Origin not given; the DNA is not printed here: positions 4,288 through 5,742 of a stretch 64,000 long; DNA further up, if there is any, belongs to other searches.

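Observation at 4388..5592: A 1.19 kb lower-GC insertion carrying a lone DUF4143 AAA+ ATPase gene, flanked by the direct repeat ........(T/A)T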

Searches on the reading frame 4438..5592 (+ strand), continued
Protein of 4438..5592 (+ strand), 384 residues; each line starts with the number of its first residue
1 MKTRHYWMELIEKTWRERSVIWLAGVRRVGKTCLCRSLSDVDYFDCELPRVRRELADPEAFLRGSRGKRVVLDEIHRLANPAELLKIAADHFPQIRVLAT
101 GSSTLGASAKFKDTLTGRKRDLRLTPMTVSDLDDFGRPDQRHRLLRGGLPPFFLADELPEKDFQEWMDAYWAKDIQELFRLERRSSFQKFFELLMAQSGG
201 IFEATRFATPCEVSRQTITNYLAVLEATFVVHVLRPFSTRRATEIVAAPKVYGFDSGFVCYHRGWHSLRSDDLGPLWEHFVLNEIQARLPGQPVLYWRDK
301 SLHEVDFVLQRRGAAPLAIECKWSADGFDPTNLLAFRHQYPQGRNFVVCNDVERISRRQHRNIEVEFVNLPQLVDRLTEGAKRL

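Call 48: predict_structure(alignment_id=A2)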
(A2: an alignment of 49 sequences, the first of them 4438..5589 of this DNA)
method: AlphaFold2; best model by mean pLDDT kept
length: 384 residues; sequences in the alignment: 49
mean_pLDDT: 76.2   pTM: 0.76
mean pLDDT of the five models: 76.2, 74.1, 74.0, 74.0, 71.1
residues with pLDDT >= 90: 136; 70-90: 104; 50-70: 101; < 50: 43
segments of 3 or more residues with pLDDT < 50: 171-181, 198-202, 227-238, 248-256
pLDDT, mean of each block of 10 residues (from residue 1): 86 94 78 88 93 93 94 88 92 95 55 75 83 81 66 58 56 46 60 53 61 66 51 43 52 49 63 80 87 82 88 91 93 95 96 95 96 88 52
secondary structure, 60 per line:
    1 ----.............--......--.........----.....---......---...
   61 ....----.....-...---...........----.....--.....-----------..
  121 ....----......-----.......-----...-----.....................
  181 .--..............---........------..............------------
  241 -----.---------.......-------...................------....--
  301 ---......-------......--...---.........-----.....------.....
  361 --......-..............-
elements in order: H5-17 E20-25 H28-36 E41-45 H49-54 H58-64 E69-73 H81-91 E96-100 H103-107 E119-124 H129-134 H140-146 H160-181 H184-197 H201-208 H215-228 H256-262 H270-288 E295-298 E304-309 E317-322 H331-339 E345-349 E356-360 E363-368 H370-383

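Call 50: fold_search(model_id=the predicted structure, library=pdb)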
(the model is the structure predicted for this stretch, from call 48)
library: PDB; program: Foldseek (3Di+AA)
matches with E <= 10: 1188; with E <= 0.001: 100
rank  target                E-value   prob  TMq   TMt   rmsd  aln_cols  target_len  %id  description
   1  6vvo_D                5.2e-06  1.00  0.25  0.30  12.2       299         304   15  Structure of the human clamp loader (Replication Factor C, RFC) bound to the sliding clamp (Proliferating Cell Nuclear (released 2020-02-26)
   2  9dx4_D                6.2e-06  1.00  0.29  0.35  10.9       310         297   15  EcRuvB T102R mutant (released 2026-01-21)
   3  8gj1_B                8.8e-06  1.00  0.27  0.28  11.0       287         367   15  E. coli clamp loader with open clamp on primed template DNA (form 2) (released 2024-03-27)
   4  8efy_E                9.4e-06  1.00  0.30  0.35  11.4       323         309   16  Structure of double homo-hexameric AAA+ ATPase RuvB motors (released 2023-05-10)
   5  2qby_B                1.3e-05  1.00  0.27  0.28  12.1       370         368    9  Crystal structure of a heterodimer of Cdc6/Orc1 initiators bound to origin DNA (from S. solfataricus) (released 2007-09-11)
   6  1in8                  1.5e-05  1.00  0.29  0.35  10.7       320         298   16  THERMOTOGA MARITIMA RUVB T158V (released 2001-08-08)
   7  8xvc_A                2.0e-05  1.00  0.30  0.44   6.9       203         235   18  CryoEM structure of ADP-DNA-MuB conformation1 (released 2024-08-14)
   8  9dx4_B                2.1e-05  1.00  0.30  0.37   9.8       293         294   16  EcRuvB T102R mutant (released 2026-01-21)
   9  9nud_F                2.4e-05  0.92  0.20  0.17  18.3       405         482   12  Y20S after Mg2+ (Sec18) - Class 2 (released 2025-10-01)
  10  7z6h_F                2.5e-05  1.00  0.25  0.30  11.4       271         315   15  Structure of DNA-bound human RAD17-RFC clamp loader and 9-1-1 checkpoint clamp (released 2022-05-04)
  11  1xxh_B                2.7e-05  1.00  0.28  0.29  12.9       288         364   14  ATPgS Bound E. Coli Clamp Loader Complex (released 2004-12-07)
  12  9dx5_D                3.2e-05  1.00  0.29  0.39   9.6       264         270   18  EcRuvB T102R hexamer assembly (released 2026-01-21)
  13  9dx4_C                3.2e-05  1.00  0.32  0.39  10.5       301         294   18  EcRuvB T102R mutant (released 2026-01-21)
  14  8dgf_A                3.4e-05  1.00  0.31  0.10  15.1       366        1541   14  Avs4 bound to phage PhiV-1 portal (released 2022-08-03)
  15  8giy_D                3.8e-05  1.00  0.27  0.29  12.4       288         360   15  E. coli clamp loader with closed clamp (released 2024-03-27)
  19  2qen                  5.4e-05  1.00  0.42  0.46   6.4       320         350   14  The walker-type atpase paby2304 of pyrococcus abyssi (released 2008-07-01)
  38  7vsr_M                1.1e-04  1.00  0.27  0.32  13.4       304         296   11  Structure of McrBC (stalkless mutant) (released 2023-02-15)
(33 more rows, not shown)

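Call 57: search_dna_similar(query=window:4438-5589:+, collection=plasmids, mode=protein, max_rows=15, max_evalue=1e-20)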
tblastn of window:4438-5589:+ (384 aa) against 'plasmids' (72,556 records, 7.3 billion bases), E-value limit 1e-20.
Records with a match: 99; places in all: 103; records where one place covers at least 80% of the query: 91.
Best place of each record, by identity: <60% 99.
By first word of the organism name: Rhizobium 18; Agrobacterium 16; Thermus 9; Sinorhizobium 7; Sphingobium 4; Runella 4; Novosphingobium 3; Shinella 3; Paracoccus 2; Candidatus 2; and 29 more.
By predicted mobility (MOB-suite, as given by PLSDB): non-mobilizable 52; conjugative 39; mobilizable 8.
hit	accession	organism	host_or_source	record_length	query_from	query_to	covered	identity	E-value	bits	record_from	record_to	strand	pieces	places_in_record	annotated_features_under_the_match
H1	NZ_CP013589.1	Rhizobium phaseoli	Phaseolus vulgaris,Whole ...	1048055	11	357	90%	30.5%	3e-25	115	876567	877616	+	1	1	record has no annotation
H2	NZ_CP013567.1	Rhizobium phaseoli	Phaseolus vulgaris,Whole ...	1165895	11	357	90%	30.5%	3e-25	115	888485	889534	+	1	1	record has no annotation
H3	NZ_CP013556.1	Rhizobium phaseoli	Phaseolus vulgaris,Whole ...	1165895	11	357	90%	30.5%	3e-25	115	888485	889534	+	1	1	record has no annotation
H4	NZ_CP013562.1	Rhizobium phaseoli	Phaseolus vulgaris,Whole ...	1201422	11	357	90%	30.5%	3e-25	115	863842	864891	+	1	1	record has no annotation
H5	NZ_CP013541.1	Rhizobium phaseoli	Phaseolus vulgaris,Whole ...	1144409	11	352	89%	30.7%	6e-26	117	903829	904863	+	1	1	record has no annotation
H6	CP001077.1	Rhizobium etli CIAT 652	-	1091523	11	352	89%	30.7%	6e-26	117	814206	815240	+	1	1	hypothetical conserved protein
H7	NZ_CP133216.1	Thiothrix subterranea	hydrogen sulfide spring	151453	1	359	93%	29.0%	3e-23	109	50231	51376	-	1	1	ATP-binding protein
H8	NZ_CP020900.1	Rhizobium phaseoli Brasil 5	Phaseolus vulgaris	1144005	11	352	89%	30.4%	2e-25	115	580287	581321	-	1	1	record has no annotation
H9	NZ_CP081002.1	Sphingobium sp. V4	cell culture,soil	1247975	1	353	92%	28.6%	3e-22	106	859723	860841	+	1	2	record has no annotation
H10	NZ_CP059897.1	Ciceribacter thiooxidans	mixed culture,soil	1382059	20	379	94%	28.0%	1e-22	107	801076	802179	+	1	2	none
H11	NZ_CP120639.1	Rhizobium sp. 32-5/1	Vicia cracca,cell cilture,root nodule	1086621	11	353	89%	29.4%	3e-24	112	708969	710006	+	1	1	record has no annotation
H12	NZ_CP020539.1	Sphingobium herbicidovorans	cell culture,soil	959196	17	357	89%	29.1%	1e-23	110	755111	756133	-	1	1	ATP-binding protein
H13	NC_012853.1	Rhizobium leguminosarum bv. trifolii WSM1325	-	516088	8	353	90%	28.5%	3e-21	103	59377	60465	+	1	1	ATP-binding protein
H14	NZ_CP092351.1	Rhizobium sp. C104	Cell culture,nodule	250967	8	353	90%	28.3%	5e-21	102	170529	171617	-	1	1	ATP-binding protein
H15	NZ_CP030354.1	Novosphingobium sp. P6W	cell culture,podzolic fallow soil ...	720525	11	356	90%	28.2%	8e-27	119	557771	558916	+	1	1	ATP-binding protein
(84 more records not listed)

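Call 58: search_dna_similar(query=window:4438-5589:+, collection=phages, mode=protein, max_rows=10, max_evalue=1e-10)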
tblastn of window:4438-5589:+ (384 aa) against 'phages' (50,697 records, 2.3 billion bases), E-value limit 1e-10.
Records with a match: 3; places in all: 3; records where one place covers at least 80% of the query: 3.
Best place of each record, by identity: <60% 3.
By first word of the organism name: Bacteriophage 3.
By host as written in the record: - 3.
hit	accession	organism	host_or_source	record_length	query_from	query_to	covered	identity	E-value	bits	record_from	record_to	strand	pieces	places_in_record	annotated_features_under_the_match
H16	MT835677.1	Bacteriophage sp.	human fecal samples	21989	1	322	84%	29.5%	4e-34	139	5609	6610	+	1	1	record has no annotation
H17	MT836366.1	Bacteriophage sp.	human fecal samples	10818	10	322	82%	29.0%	8e-33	135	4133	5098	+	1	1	record has no annotation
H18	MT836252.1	Bacteriophage sp.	human fecal samples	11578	10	351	89%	24.7%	5e-26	115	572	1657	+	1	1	record has no annotation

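Call 62: find_encoding_contigs(protein=P0029, flank=3000, max_places=10)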
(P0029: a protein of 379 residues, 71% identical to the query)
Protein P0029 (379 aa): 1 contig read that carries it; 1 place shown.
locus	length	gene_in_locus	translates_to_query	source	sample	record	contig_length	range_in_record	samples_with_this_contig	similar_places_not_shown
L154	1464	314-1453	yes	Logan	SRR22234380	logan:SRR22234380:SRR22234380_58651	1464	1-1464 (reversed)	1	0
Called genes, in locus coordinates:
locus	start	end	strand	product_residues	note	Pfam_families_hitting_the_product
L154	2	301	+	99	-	?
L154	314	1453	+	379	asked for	PF13173:AAA_14, PF13635:DUF4143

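Call 63: find_encoding_contigs(protein=P0007, flank=3000, max_places=10)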
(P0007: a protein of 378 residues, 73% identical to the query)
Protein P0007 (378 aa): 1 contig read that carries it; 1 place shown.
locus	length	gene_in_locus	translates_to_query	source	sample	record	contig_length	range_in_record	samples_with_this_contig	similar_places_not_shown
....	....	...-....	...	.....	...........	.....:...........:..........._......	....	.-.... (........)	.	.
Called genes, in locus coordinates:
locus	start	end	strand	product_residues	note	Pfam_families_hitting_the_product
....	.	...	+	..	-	?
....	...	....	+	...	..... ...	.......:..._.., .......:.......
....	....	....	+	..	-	?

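Call 72: find_homologous_proteins(query=L093:760-1956:+, max_evalue=1e-40)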
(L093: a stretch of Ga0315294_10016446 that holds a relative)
Query L093:760-1956:+ (399 aa): 15 proteins with E <= 1e-40 among 8000 candidates.
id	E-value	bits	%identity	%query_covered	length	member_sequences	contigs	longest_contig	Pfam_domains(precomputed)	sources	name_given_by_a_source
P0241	1.8e-205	701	92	95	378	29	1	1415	-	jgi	-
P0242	5.1e-204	696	92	95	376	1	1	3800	-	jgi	-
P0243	3.1e-203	693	90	95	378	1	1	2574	-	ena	-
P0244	2.7e-202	690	91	95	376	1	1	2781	-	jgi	jgi:hypothetical protein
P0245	4.7e-202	689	90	95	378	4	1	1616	-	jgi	-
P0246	2.3e-199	681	89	95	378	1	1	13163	-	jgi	-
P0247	1.4e-198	678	89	95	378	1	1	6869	-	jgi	-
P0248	2.7e-198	677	88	95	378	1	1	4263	-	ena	-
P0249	1.6e-197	675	88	95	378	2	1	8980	-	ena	-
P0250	7.4e-197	672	88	95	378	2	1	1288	-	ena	-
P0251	6.6e-194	663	88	94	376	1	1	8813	-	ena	-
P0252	7.6e-187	639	86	94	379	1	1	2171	-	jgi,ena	-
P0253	1.6e-181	622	82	95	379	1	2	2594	-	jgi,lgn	-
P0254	7.0e-173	593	91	83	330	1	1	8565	-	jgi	jgi:hypothetical protein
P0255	1.6e-133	464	69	87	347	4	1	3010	-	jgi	jgi:DNA repair exonuclease SbcCD ATPase subunit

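Call 73: find_encoding_contigs(protein=P0246, flank=4000, max_places=3)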
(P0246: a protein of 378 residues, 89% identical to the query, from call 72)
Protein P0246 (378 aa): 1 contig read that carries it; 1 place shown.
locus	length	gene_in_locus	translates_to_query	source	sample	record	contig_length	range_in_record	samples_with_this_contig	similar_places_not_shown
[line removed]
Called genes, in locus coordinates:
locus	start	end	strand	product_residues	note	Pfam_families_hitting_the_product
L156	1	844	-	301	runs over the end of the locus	PF00303:Thymidylat_synt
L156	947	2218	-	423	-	PF01011:PQQ (weak), PF13360:PQQ_2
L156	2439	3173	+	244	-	PF13828:DUF4190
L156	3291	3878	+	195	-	PF13828:DUF4190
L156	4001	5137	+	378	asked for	-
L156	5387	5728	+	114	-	?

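Call 74: find_encoding_contigs(protein=P0242, flank=4000, max_places=3)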
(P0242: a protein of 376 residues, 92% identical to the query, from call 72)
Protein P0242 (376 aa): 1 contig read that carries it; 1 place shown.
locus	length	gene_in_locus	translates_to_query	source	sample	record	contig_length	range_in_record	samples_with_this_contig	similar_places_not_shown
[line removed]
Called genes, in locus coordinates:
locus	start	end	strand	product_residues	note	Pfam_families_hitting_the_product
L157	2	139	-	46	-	?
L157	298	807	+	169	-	PF13828:DUF4190 (weak)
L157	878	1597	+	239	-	PF13828:DUF4190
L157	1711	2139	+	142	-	PF13828:DUF4190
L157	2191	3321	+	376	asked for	-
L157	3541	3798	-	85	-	?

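Call 75: find_encoding_contigs(protein=P0249, flank=4000, max_places=3)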
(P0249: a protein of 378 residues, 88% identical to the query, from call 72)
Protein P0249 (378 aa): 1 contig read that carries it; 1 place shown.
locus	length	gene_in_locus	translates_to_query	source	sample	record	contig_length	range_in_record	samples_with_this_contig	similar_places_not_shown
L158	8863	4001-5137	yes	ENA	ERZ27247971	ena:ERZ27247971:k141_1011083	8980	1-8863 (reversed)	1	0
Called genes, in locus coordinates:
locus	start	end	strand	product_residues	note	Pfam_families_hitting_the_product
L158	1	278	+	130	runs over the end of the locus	?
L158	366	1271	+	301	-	PF01261:AP_endonuc_2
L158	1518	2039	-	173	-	PF01219:DAGK_prokar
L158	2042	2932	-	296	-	PF00303:Thymidylat_synt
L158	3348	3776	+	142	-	PF13828:DUF4190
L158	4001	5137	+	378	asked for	-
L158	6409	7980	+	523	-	PF00682:HMGL-like, PF22617:HCS_D2, PF08502:LeuA_dimer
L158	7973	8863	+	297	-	?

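Call 83: find_related_loci(query=window:4438-5592:+, collection=viral_contigs, flank=5000)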
Query window:4438-5592:+ (384 aa) in viral_contigs; peptide patterns used: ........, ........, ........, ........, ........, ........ (x = any residue, [..] = any of these).
5 stretches matched a pattern; 2 encode a relative of the query (tblastn E <= 1e-3); 2 distinct loci.
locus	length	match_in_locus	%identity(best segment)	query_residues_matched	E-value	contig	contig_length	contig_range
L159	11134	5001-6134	67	1-378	2e-175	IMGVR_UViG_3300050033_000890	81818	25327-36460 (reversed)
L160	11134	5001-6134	67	1-378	2e-175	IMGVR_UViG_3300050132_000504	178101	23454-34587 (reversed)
